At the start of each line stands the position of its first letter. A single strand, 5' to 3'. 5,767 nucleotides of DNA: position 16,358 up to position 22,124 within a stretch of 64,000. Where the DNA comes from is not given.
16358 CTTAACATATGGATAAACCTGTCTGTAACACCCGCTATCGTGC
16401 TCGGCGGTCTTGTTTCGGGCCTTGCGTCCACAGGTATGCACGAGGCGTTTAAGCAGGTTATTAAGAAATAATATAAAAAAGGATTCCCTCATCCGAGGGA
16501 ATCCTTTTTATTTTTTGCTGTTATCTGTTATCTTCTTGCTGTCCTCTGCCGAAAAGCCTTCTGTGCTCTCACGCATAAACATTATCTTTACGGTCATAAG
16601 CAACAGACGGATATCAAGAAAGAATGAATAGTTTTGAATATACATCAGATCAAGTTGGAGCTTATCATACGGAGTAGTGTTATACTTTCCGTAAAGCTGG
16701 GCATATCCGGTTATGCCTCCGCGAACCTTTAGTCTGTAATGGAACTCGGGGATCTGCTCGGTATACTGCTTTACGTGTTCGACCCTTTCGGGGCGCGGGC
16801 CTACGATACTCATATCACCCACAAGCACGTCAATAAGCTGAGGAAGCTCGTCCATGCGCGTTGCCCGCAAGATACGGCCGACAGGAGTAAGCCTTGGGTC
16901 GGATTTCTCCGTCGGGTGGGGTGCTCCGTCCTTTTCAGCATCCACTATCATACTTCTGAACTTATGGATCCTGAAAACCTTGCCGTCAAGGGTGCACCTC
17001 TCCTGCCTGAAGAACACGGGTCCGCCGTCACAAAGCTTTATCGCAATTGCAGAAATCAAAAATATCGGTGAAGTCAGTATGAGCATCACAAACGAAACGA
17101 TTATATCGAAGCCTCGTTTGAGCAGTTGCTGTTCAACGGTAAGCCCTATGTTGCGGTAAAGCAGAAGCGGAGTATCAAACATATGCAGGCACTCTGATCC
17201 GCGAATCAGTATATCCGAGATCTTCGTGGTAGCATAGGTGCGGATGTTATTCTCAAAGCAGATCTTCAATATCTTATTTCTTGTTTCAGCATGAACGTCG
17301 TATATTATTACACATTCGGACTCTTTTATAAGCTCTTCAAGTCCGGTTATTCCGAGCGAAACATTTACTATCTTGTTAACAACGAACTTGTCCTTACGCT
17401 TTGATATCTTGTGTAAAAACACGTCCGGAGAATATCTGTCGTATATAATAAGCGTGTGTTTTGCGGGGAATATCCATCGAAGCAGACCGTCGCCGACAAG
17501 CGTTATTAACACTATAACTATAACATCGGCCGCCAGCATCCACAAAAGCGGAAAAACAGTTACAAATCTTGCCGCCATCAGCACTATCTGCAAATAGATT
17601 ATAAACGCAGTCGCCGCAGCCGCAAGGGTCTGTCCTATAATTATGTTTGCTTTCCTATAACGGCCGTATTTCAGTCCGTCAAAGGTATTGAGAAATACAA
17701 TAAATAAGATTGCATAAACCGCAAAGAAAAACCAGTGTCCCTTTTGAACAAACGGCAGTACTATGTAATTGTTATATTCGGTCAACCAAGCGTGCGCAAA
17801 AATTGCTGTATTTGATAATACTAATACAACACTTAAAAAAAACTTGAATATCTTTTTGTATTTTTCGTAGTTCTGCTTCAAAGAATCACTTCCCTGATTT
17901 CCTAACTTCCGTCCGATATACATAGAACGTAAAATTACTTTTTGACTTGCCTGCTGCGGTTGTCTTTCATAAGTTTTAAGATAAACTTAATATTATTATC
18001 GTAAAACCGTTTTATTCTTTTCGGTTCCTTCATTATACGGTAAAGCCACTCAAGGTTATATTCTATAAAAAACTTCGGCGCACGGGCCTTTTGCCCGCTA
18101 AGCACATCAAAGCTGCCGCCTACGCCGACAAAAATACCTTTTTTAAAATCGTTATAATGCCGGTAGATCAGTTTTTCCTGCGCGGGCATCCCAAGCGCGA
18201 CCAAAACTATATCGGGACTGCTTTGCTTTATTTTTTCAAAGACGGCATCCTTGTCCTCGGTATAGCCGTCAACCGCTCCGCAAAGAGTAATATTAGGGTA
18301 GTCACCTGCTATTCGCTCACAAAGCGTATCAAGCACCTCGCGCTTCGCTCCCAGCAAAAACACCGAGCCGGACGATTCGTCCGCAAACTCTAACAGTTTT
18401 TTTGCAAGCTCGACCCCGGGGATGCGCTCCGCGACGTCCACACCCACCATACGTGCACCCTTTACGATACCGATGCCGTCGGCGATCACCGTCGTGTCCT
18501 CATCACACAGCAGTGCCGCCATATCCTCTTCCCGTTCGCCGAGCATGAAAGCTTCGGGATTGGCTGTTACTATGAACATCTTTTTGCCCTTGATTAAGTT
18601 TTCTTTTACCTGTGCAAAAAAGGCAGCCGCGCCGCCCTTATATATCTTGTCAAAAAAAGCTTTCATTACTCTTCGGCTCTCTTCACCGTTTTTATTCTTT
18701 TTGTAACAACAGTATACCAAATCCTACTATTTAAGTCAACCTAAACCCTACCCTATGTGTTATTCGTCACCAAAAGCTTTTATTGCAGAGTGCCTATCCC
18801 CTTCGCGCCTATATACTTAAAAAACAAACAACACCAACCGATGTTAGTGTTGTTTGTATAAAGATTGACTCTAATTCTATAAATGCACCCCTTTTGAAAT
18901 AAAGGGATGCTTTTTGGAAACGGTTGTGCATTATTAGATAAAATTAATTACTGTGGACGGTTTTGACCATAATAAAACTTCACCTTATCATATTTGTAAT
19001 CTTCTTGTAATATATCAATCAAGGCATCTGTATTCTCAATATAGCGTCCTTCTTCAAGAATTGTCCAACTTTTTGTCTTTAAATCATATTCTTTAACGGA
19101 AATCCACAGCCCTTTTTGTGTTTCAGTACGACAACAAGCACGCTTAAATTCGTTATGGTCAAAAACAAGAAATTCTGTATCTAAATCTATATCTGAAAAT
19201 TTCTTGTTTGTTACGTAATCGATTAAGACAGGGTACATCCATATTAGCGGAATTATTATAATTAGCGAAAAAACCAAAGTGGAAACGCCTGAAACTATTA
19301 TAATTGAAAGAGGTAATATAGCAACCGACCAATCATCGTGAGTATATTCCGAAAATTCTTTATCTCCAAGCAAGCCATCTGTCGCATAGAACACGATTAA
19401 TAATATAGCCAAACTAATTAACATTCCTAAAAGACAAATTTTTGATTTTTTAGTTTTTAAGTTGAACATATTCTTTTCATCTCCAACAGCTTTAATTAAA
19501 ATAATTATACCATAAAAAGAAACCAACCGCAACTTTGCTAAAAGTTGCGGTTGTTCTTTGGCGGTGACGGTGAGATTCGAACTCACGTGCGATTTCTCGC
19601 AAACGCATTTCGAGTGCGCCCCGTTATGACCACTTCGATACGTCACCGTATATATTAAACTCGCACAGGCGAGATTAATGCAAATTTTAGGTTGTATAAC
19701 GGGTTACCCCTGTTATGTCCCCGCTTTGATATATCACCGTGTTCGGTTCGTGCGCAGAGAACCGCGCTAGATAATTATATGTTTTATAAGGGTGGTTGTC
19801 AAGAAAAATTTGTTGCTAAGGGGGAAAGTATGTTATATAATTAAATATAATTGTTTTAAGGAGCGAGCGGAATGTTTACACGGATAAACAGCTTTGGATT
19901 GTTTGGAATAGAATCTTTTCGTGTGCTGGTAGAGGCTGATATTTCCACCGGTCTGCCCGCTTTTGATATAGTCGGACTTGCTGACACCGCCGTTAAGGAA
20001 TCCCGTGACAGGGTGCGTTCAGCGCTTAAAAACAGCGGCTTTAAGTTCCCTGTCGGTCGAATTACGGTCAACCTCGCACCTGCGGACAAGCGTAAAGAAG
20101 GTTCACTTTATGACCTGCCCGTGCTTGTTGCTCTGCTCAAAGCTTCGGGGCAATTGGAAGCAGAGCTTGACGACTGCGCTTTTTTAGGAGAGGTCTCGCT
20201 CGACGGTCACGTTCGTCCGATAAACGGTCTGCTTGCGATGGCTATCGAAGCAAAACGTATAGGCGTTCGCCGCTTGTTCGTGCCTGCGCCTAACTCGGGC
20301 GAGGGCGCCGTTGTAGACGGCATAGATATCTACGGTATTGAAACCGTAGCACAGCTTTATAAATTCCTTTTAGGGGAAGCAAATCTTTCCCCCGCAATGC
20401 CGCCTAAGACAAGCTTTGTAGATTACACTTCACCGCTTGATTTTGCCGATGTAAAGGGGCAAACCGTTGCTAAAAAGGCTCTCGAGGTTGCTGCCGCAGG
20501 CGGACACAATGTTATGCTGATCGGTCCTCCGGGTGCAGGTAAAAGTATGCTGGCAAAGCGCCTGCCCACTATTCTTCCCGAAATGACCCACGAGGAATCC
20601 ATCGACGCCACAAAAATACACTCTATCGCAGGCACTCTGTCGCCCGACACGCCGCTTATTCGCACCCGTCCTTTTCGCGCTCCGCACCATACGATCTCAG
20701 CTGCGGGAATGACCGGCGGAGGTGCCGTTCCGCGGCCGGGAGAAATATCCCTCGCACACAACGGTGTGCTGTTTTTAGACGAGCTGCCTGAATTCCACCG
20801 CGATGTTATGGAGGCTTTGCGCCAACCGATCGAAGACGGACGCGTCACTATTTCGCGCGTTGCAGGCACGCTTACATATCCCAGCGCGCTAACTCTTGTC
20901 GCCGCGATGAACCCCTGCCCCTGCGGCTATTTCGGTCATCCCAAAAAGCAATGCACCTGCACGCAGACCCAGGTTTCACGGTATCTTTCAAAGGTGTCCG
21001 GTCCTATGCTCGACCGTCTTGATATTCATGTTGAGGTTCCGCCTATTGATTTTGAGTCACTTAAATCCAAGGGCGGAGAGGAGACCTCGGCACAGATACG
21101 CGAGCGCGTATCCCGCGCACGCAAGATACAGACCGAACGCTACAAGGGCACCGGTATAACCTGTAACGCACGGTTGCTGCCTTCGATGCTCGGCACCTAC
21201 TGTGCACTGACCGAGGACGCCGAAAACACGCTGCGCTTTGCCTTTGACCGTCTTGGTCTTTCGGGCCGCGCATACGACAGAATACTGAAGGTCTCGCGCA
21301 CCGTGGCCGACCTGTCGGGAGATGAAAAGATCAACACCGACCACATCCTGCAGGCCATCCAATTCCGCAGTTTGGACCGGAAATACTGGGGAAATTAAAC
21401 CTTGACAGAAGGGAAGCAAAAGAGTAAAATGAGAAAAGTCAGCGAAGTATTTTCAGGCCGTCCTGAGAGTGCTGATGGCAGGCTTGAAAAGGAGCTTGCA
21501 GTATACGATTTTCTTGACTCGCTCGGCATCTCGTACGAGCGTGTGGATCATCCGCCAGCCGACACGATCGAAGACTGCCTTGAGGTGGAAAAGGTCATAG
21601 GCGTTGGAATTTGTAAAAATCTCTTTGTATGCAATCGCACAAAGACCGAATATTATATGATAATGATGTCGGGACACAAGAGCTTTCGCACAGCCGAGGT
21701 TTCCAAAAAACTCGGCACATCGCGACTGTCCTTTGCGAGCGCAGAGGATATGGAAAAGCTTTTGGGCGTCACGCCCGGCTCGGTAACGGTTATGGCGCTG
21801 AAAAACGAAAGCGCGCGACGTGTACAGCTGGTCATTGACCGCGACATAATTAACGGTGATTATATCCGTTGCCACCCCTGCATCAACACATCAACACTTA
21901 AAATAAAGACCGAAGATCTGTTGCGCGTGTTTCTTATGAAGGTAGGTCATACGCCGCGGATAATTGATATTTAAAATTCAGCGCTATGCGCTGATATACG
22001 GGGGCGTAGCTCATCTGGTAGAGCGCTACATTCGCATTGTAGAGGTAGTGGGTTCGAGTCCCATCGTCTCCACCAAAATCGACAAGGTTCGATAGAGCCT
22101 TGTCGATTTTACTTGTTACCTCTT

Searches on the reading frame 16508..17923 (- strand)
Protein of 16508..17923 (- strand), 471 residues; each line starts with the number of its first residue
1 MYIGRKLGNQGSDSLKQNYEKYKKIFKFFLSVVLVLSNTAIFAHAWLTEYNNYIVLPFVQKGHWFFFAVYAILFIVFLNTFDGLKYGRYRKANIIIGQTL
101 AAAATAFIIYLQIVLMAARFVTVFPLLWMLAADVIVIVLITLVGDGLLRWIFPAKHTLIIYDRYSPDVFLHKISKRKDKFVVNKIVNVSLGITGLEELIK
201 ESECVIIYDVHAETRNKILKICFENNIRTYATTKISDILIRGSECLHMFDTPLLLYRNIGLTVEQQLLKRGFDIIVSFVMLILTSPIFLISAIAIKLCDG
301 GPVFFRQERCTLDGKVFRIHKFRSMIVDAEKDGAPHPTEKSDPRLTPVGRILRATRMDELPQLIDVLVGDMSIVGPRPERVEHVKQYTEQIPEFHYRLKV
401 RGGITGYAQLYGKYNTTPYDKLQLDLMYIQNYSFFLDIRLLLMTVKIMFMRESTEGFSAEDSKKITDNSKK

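Call 27: search_protein_families(library=pfam, proteins=[window:16508-17923:-], max_evalue=0.001)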
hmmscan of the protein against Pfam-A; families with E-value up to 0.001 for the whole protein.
window:16508-17923:- (471 aa): 1 family
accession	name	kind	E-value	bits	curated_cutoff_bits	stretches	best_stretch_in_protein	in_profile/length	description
PF02397.22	Bac_transf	-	1.4e-65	220.6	27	1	269-449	1-178/179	Bacterial sugar transferase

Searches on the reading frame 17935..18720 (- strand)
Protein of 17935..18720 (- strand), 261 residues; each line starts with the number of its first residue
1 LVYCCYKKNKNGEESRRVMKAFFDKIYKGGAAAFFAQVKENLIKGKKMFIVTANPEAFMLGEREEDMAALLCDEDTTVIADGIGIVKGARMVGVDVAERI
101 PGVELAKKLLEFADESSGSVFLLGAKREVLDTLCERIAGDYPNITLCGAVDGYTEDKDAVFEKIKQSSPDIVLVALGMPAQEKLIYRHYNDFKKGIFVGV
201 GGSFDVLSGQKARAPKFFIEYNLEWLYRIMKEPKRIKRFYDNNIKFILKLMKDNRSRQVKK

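Call 27: search_protein_families(library=pfam, proteins=[window:17935-18720:-], max_evalue=0.001)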
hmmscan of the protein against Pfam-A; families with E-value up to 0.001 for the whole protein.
window:17935-18720:- (261 aa): 1 family
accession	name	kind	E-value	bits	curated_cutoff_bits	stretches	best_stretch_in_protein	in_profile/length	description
PF03808.19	Glyco_tran_WecG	-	6.4e-56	189.2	27.4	1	77-240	3-168/168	Glycosyl transferase WecG/TagA/CpsF family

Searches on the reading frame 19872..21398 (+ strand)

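Call 27: search_protein_families(library=pfam, proteins=[window:19872-21398:+], max_evalue=0.001)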
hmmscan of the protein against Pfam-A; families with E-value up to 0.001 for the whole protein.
window:19872-21398:+ (508 aa): 10 families
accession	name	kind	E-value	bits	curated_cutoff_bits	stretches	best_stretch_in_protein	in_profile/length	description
PF01078.27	Mg_chelatase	-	1.2e-94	316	20.3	1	190-395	1-205/207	Magnesium chelatase, subunit ChlI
PF13541.12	ChlI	-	2.1e-45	153.9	27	1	20-141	1-121/121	Subunit ChlI of Mg-chelatase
PF13335.12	Mg_chelatase_C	-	3.5e-31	108.1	26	1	404-499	2-94/94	Magnesium chelatase, subunit ChlI C-terminal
PF07728.20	AAA_5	-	3.2e-09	37.3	22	1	213-350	1-125/139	AAA domain (dynein-related subfamily)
PF00493.29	MCM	-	1.8e-07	30.9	23.3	1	288-354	113-178/224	MCM P-loop domain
PF00158.32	Sigma54_activat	-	7.5e-07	29.4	20.2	1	202-347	13-142/168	Sigma-54 interaction domain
PF05362.19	Lon_C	-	3.2e-05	24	21.1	1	75-144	107-175/205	Lon protease (S16) C-terminal proteolytic domain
PF07724.20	AAA_2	-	8.6e-05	23.1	27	1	213-327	5-106/166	AAA domain (Cdc48 subfamily)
PF05496.18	RuvB_N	-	9.7e-05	22.6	27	0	293-332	81-120/159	Holliday junction DNA helicase RuvB P-loop domain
PF13191.12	AAA_16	-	0.00046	21.2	32.6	0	202-237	14-50/167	AAA ATPase domain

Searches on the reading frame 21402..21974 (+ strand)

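Call 27: search_protein_families(library=pfam, proteins=[window:21402-21974:+], max_evalue=0.001)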
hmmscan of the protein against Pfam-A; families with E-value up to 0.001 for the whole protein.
window:21402-21974:+ (190 aa): 1 family
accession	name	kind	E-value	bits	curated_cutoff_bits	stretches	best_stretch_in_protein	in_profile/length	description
PF04073.20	tRNA_edit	-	5.3e-28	98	25.5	1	50-175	1-122/123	Aminoacyl-tRNA editing domain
